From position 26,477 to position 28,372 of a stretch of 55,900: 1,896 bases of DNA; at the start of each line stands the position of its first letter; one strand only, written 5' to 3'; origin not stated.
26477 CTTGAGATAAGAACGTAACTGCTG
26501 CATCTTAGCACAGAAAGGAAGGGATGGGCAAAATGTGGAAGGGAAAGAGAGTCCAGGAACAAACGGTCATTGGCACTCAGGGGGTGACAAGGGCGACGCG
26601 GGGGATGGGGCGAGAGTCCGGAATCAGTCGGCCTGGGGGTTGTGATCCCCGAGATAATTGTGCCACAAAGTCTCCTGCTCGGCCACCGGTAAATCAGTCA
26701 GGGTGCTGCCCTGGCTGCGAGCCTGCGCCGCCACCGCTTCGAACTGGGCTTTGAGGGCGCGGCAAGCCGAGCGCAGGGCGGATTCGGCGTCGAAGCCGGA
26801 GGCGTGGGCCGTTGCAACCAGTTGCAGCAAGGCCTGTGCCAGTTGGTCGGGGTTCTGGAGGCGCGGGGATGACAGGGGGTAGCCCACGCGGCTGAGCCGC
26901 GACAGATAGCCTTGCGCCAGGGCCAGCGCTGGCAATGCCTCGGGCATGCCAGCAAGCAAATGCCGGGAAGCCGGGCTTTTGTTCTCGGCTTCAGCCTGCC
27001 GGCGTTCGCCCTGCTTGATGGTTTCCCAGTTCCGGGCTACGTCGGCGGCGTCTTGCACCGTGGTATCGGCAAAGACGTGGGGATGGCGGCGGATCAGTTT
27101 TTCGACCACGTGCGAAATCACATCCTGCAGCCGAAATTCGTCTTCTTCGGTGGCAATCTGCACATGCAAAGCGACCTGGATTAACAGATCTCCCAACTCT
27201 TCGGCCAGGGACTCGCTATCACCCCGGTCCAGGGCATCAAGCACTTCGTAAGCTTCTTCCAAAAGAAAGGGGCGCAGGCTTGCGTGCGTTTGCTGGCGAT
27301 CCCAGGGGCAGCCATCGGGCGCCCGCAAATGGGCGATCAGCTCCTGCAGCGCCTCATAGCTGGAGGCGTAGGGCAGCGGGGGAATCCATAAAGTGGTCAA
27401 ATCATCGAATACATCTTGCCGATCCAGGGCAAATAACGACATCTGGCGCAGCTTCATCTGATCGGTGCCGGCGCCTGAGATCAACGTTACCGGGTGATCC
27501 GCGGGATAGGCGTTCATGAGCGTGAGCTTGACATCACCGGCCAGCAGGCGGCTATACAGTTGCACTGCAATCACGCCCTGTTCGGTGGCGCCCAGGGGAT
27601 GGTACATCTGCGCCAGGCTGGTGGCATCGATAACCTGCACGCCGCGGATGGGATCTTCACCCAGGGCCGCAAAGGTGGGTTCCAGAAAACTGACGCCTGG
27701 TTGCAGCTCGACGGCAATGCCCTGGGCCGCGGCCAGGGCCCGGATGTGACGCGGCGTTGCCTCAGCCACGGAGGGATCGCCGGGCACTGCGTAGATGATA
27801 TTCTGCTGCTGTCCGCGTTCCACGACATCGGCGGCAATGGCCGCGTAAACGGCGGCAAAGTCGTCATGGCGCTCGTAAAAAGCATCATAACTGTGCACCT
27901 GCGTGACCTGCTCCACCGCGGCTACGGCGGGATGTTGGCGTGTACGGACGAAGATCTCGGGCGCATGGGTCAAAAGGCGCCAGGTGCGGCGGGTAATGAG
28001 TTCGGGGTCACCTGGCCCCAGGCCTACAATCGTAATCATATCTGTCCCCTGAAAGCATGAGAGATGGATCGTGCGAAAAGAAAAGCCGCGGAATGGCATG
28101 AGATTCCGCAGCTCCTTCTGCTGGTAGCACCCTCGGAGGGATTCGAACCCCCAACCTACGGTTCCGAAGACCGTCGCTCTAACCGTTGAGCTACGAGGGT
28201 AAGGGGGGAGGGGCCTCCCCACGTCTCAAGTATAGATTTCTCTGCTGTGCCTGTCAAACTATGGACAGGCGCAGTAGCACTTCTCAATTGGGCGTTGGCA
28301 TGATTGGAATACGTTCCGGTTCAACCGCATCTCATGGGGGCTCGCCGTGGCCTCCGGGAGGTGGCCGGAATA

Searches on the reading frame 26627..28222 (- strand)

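Call 51: search_protein_families(library=pfam, proteins=[window:26627-28222:-], max_evalue=0.001)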
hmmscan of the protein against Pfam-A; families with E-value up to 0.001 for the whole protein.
window:26627-28222:- (532 aa): 2 families
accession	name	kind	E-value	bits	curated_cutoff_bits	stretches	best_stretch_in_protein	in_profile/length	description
PF03819.22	MazG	-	5.6e-28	97.5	22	1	311-384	1-74/74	MazG nucleotide pyrophosphohydrolase domain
PF00590.25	TP_methylase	-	2.7e-24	86.7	27.8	1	62-264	1-209/212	Tetrapyrrole (Corrin/Porphyrin) Methylases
